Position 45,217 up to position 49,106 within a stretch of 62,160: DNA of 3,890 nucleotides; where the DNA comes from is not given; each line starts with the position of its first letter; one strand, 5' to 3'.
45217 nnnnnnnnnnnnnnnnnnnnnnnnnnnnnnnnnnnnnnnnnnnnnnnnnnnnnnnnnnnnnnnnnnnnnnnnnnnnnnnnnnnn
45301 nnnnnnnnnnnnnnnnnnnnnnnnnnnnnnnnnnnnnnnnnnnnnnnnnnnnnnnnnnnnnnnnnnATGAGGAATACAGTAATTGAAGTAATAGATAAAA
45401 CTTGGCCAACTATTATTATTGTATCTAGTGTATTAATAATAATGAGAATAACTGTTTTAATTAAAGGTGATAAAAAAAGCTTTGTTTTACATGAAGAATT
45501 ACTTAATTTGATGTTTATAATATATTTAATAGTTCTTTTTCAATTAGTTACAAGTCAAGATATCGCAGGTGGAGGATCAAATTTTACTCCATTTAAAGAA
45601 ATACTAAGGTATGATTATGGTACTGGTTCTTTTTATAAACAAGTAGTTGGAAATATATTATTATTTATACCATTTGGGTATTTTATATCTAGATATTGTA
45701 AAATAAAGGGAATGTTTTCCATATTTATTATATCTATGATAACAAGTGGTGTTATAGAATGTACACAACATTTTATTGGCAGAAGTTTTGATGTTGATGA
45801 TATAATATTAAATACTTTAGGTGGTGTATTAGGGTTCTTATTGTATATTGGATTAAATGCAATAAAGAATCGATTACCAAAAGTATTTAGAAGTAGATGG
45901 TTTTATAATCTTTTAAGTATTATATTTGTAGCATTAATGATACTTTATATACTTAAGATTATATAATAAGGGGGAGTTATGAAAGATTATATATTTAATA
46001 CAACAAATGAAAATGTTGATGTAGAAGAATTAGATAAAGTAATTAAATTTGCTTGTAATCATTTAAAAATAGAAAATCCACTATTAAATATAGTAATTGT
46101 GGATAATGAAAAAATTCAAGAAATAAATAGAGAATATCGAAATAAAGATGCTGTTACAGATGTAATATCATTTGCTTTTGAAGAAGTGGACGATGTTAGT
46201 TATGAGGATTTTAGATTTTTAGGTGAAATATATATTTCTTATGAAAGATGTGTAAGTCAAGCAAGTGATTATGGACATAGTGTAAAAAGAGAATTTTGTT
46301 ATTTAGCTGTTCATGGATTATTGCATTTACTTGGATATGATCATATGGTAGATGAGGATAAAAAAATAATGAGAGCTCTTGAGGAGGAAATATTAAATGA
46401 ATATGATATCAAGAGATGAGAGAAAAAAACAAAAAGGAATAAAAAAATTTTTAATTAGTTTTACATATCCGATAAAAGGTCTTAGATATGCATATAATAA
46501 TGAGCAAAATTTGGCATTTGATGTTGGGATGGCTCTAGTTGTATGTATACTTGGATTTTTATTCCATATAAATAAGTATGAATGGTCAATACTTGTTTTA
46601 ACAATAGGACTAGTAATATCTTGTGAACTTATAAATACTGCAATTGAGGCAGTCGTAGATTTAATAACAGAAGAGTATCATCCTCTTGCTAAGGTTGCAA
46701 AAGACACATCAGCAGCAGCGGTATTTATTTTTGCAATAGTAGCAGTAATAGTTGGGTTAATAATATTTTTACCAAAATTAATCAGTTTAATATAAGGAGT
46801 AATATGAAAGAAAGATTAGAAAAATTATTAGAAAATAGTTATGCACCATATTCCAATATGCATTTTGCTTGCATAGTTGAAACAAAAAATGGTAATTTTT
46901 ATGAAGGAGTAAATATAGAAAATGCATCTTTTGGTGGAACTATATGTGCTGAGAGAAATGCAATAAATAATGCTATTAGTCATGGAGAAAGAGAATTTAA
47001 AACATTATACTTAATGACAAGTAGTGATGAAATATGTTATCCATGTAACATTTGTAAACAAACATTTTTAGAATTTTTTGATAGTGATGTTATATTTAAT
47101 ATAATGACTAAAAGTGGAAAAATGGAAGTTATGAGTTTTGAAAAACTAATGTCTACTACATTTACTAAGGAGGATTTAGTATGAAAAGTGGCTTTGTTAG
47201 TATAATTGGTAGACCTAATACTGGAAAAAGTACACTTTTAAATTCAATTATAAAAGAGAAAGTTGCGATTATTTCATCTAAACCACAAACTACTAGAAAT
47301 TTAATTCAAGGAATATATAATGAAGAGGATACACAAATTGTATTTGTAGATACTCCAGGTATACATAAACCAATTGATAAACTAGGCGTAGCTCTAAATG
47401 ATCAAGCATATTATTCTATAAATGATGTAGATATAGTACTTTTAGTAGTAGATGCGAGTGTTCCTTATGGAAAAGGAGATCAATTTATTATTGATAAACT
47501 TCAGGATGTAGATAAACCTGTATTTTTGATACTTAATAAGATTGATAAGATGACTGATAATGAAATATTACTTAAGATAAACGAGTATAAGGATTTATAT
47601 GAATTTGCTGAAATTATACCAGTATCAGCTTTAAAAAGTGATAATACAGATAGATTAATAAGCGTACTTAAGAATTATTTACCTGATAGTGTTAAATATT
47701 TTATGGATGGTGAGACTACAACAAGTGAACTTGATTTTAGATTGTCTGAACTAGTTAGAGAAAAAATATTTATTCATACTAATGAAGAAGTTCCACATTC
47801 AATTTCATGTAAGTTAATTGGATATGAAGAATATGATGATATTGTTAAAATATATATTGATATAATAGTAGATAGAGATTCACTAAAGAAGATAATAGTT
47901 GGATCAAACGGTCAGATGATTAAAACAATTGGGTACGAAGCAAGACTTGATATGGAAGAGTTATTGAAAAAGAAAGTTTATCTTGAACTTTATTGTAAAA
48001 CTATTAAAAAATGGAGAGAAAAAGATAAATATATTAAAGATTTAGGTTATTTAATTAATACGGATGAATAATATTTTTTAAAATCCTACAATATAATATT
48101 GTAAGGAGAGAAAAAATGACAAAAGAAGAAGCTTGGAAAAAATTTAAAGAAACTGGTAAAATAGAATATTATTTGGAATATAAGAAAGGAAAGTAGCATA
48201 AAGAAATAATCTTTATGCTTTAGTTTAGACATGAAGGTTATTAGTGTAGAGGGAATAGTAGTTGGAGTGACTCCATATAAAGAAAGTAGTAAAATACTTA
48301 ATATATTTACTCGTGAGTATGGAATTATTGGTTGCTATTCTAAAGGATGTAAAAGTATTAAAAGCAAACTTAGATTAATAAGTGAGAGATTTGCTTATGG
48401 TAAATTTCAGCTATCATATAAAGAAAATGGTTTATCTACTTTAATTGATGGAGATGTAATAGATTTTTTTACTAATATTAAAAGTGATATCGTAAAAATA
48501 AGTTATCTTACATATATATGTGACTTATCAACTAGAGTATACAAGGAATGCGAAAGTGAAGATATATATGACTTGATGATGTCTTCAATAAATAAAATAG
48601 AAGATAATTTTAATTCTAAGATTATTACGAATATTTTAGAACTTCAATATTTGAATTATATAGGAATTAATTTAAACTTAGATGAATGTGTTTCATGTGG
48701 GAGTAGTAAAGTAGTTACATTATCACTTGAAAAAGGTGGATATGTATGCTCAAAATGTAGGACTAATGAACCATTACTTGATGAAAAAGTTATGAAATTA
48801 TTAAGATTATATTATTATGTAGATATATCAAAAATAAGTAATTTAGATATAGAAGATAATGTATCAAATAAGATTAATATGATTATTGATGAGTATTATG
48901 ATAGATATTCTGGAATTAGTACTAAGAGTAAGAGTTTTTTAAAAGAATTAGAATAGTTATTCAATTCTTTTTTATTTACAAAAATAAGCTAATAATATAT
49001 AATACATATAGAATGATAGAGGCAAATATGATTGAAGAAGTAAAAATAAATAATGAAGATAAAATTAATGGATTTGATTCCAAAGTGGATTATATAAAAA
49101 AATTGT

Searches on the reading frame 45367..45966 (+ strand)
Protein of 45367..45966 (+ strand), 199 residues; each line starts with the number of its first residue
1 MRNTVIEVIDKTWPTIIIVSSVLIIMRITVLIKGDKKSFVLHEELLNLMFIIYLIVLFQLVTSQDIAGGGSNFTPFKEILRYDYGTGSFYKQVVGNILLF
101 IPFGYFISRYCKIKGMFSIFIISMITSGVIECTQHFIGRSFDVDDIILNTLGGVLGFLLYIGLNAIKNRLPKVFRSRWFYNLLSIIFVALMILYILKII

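Call 24: search_protein_families(library=pfam, proteins=[window:45367-45966:+], max_evalue=0.001)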
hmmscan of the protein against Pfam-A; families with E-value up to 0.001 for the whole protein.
window:45367-45966:+ (199 aa): 1 family
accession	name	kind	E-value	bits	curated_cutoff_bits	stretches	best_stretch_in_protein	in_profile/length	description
PF04892.17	VanZ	-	9e-25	88.2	30.1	1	48-161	5-123/126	VanZ like family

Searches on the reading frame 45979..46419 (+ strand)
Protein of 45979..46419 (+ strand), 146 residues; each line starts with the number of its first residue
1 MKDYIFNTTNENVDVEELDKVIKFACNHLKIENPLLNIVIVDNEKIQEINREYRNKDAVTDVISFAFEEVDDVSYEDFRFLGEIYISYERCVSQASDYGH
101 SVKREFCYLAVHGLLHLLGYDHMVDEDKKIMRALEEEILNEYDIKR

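Call 24: search_protein_families(library=pfam, proteins=[window:45979-46419:+], max_evalue=0.001)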
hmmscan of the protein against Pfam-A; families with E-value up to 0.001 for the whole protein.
window:45979-46419:+ (146 aa): 1 family
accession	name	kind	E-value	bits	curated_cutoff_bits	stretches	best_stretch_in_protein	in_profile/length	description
PF02130.23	YbeY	-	1.7e-43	148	25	1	17-141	10-128/129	Endoribonuclease YbeY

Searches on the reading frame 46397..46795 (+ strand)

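Call 24: search_protein_families(library=pfam, proteins=[window:46397-46795:+], max_evalue=0.001)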
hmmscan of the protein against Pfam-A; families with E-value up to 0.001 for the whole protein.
window:46397-46795:+ (132 aa): 1 family
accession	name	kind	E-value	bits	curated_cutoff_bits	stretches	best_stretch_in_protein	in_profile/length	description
PF01219.24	DAGK_prokar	-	2.5e-36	124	22.3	1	24-124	2-102/102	Prokaryotic diacylglycerol kinase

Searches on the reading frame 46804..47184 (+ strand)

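Call 24: search_protein_families(library=pfam, proteins=[window:46804-47184:+], max_evalue=0.001)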
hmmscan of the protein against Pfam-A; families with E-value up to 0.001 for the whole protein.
window:46804-47184:+ (126 aa): 2 families
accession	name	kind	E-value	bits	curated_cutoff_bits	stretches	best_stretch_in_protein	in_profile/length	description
PF00383.29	dCMP_cyt_deam_1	-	1.1e-15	57.7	25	1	6-98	12-100/102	Cytidine and deoxycytidylate deaminase zinc-binding region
PF08211.18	dCMP_cyt_deam_2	-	1.4e-07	32.2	25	1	10-62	53-105/130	Cytidine and deoxycytidylate deaminase zinc-binding region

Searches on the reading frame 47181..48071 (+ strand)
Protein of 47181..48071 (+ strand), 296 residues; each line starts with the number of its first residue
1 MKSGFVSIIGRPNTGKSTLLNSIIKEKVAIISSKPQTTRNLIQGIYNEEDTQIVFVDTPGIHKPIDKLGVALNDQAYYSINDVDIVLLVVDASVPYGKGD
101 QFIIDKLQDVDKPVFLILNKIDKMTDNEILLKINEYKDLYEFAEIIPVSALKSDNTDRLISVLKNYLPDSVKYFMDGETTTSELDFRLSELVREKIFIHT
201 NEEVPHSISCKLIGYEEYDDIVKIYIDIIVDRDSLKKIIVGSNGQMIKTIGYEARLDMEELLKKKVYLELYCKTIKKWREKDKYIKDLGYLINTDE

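Call 24: search_protein_families(library=pfam, proteins=[window:47181-48071:+], max_evalue=0.001)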
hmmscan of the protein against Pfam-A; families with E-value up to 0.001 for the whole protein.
window:47181-48071:+ (296 aa): 10 families
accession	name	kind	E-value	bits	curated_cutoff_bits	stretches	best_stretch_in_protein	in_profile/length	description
PF01926.29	MMR_HSR1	-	9e-27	93.9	21.9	1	6-120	2-113/113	50S ribosome-binding GTPase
PF02421.24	FeoB_N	-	7e-14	52.1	27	1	6-161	3-154/156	Ferrous iron transport protein B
PF00009.33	GTP_EFTU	-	4.5e-13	49.6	26.5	1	6-168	6-187/188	Elongation factor Tu GTP binding domain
PF07650.23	KH_2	-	4.5e-12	46.1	22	1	203-279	1-78/78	KH domain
PF00350.29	Dynamin_N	-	6.5e-12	46.2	27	2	45-120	95-167/168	Dynamin family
PF04548.22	AIG1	-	1.2e-07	31.7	27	1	8-110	5-110/212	AIG1 family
PF03193.22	RsgA_GTPase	-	1.6e-06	28.5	30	0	4-63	107-170/174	RsgA GTPase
PF10662.15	PduV-EutP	-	6.9e-06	26.4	21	1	8-164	6-142/143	Ethanolamine utilisation - propanediol utilisation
PF02492.25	cobW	-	1.3e-05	25.3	20.7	1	43-135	75-167/180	CobW/HypB/UreG, nucleotide-binding domain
PF12293.13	T4BSS_DotH_IcmK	-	7.4e-05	22.4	25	1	30-174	37-175/238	Putative outer membrane core complex of type IVb secretion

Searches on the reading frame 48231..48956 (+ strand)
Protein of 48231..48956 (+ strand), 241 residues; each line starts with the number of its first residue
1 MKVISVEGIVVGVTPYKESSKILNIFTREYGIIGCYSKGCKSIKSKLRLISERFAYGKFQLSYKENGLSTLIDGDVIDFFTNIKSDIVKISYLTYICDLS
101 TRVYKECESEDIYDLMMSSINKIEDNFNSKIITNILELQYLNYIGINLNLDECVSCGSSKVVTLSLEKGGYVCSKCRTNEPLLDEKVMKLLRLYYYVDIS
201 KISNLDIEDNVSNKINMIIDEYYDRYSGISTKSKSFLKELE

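Call 105: search_protein_families(library=pfam, proteins=[window:48231-48956:+], max_evalue=0.00001)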
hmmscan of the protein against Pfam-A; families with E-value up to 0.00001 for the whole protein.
window:48231-48956:+ (241 aa): 2 families
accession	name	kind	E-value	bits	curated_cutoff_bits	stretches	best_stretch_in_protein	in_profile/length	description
PF02565.21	RecO_C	-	2.3e-20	73.4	22.1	1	85-234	2-156/157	Recombination protein O C terminal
PF11967.14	RecO_N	-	3e-16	59.6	27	1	1-80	1-80/80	Recombination protein O N terminal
